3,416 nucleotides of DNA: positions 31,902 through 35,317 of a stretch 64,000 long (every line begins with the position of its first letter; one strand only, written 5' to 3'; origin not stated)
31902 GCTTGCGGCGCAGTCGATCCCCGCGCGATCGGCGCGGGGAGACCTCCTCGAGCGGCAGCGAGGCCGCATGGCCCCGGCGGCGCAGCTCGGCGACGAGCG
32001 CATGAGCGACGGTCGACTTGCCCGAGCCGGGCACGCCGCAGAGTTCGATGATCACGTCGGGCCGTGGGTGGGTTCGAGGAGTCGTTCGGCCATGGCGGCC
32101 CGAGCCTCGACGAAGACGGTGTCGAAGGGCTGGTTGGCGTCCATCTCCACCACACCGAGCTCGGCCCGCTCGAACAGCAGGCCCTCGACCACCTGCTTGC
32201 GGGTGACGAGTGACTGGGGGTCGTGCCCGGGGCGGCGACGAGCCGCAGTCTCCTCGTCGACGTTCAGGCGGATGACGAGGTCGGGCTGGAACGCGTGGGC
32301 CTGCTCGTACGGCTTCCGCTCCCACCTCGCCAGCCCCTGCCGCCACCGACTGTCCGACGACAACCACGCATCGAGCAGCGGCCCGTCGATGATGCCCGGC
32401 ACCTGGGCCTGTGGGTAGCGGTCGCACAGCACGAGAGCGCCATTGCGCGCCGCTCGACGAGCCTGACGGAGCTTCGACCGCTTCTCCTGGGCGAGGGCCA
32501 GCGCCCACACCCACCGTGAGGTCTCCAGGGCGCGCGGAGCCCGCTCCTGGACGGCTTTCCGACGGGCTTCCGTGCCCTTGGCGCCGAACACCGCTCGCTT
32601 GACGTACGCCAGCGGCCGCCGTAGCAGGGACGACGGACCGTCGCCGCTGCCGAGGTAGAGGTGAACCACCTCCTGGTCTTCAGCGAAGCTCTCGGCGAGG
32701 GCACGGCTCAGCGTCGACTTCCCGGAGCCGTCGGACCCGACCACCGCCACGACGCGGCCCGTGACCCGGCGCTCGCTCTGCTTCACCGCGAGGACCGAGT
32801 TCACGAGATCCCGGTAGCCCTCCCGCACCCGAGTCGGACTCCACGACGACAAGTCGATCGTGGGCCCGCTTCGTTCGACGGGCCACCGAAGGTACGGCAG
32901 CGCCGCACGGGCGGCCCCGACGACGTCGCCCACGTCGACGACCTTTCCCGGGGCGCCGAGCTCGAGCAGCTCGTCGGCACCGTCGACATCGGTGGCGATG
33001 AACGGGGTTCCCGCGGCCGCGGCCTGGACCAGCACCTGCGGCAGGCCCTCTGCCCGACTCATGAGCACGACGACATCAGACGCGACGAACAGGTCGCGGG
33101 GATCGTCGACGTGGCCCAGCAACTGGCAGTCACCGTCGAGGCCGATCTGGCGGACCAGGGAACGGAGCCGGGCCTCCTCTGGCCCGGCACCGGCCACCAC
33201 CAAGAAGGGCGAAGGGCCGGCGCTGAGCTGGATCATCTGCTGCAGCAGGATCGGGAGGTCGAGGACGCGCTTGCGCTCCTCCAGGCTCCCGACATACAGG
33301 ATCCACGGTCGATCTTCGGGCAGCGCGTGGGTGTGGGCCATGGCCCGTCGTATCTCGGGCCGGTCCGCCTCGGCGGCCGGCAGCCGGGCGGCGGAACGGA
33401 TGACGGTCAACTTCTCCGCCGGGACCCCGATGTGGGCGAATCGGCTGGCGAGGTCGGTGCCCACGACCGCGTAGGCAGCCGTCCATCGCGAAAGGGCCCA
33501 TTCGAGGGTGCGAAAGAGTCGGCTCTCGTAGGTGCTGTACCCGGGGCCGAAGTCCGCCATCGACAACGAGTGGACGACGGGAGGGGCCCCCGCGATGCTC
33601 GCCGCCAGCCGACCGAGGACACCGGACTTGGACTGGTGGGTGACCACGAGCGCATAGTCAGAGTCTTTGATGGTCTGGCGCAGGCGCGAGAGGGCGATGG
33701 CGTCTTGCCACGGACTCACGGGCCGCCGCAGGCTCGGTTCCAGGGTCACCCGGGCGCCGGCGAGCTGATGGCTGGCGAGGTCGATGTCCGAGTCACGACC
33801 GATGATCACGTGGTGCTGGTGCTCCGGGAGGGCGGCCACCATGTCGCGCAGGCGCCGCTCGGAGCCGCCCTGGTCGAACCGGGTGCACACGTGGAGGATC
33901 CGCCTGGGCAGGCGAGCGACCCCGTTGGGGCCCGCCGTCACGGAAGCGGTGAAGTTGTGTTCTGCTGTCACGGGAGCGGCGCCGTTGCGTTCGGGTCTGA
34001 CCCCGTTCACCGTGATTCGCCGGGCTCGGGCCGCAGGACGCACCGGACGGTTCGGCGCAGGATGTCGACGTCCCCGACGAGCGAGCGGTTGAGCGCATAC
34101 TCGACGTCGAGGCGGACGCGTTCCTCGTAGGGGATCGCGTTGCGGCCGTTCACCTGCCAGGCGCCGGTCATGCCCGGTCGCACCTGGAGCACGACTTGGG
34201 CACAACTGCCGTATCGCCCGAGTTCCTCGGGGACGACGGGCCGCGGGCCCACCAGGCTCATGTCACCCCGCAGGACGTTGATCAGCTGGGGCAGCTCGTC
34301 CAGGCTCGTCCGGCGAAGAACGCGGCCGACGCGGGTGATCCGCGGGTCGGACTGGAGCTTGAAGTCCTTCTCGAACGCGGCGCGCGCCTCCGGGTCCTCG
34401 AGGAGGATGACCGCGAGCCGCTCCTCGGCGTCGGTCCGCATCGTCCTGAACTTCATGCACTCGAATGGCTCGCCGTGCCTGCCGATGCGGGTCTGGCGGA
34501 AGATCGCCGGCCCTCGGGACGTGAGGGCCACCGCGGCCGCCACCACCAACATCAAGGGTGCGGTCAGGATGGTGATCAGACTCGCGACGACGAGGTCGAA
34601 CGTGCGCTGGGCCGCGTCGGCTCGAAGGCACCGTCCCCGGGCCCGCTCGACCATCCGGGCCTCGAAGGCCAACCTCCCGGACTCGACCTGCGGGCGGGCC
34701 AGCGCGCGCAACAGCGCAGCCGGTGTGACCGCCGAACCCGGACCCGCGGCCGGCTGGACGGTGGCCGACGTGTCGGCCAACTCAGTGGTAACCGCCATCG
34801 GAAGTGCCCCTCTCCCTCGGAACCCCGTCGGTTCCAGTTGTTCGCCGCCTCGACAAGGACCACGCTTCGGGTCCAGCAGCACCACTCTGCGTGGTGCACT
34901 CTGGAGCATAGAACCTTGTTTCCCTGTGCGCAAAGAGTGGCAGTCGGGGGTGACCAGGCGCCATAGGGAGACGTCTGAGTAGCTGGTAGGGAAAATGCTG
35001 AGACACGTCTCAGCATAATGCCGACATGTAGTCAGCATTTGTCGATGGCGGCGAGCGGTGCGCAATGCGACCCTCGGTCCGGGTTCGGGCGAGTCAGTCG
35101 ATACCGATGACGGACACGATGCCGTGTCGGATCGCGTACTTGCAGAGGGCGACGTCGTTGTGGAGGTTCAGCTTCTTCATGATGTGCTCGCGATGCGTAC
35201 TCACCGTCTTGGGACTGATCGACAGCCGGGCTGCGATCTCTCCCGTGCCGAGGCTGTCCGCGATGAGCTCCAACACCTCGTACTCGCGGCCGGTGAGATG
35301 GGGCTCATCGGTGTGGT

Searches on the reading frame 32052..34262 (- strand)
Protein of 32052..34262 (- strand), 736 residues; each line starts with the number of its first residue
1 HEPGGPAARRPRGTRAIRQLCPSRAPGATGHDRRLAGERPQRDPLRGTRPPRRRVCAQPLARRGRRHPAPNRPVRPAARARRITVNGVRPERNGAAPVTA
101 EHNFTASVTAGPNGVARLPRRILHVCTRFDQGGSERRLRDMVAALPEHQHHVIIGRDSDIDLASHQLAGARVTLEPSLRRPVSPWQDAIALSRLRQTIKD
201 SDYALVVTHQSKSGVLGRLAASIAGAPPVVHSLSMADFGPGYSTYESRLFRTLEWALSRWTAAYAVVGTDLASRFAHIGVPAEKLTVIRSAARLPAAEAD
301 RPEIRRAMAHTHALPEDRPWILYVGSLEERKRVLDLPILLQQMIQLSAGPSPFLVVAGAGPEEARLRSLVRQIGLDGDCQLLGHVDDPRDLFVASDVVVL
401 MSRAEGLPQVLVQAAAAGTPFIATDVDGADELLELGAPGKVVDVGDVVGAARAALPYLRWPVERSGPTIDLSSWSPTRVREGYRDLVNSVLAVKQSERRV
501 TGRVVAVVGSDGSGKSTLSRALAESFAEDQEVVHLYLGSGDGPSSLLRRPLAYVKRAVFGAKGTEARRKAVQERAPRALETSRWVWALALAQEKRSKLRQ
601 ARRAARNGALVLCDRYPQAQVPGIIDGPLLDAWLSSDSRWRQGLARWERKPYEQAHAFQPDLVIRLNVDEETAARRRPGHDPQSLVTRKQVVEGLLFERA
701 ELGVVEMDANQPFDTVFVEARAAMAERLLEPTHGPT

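Call 9: search_protein_families(library=pfam, proteins=[window:32052-34262:-], max_evalue=0.001)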
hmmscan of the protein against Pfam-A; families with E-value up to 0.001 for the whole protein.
window:32052-34262:- (736 aa): 11 families
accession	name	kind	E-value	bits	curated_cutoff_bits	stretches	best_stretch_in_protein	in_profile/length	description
PF00534.26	Glycos_transf_1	-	1.3e-23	83.8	26.4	1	312-452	9-150/172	Glycosyl transferases group 1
PF13692.12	Glyco_trans_1_4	-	3.6e-22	79.6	27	1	319-455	2-137/142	Glycosyl transferases group 1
PF13579.12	Glyco_trans_4_4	-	2.2e-16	61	29.7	1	132-289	1-156/158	Glycosyl transferase 4-like domain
PF13439.12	Glyco_transf_4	-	3.2e-13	50.5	28.5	1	132-289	2-163/170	Glycosyltransferase Family 4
PF20706.3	GT4-conflict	-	1.1e-06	28.3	26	1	139-438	19-325/385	Family 4 Glycosyltransferase in conflict systems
PF13477.12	Glyco_trans_4_2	-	8.7e-06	26.4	23.4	1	187-242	59-112/139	Glycosyl transferase 4-like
PF13401.12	AAA_22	-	4.1e-05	24.3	27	1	501-573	4-77/130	AAA domain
PF13521.12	AAA_28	-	7.3e-05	23.5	27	0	505-616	2-82/164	AAA domain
PF13191.12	AAA_16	-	0.00019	22.4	32.6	1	495-573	17-85/167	AAA ATPase domain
PF00005.33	ABC_tran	-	0.00025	22.1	25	1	501-575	10-85/137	ABC transporter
PF02223.23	Thymidylate_kin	-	0.0004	20.6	27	0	509-534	3-28/185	Thymidylate kinase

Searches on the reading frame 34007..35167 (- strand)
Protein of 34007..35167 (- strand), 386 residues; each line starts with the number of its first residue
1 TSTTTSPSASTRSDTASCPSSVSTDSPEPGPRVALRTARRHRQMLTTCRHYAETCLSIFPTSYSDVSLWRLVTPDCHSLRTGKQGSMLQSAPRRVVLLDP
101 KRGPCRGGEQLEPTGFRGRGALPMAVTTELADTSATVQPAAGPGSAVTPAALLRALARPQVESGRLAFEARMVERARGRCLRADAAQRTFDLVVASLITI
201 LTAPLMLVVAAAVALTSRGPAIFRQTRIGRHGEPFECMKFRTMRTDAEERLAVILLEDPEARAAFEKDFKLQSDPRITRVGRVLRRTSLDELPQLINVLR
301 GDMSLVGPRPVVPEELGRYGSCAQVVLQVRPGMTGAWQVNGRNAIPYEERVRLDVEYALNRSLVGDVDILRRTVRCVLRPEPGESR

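Call 46: search_protein_families(library=pfam, proteins=[window:34007-35167:-], max_evalue=0.0001)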
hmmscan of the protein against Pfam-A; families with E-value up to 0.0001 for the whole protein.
window:34007-35167:- (386 aa): 1 family
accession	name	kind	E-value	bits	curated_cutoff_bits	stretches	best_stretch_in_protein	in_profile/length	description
PF02397.22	Bac_transf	-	1.9e-65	220.2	27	1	188-378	2-178/179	Bacterial sugar transferase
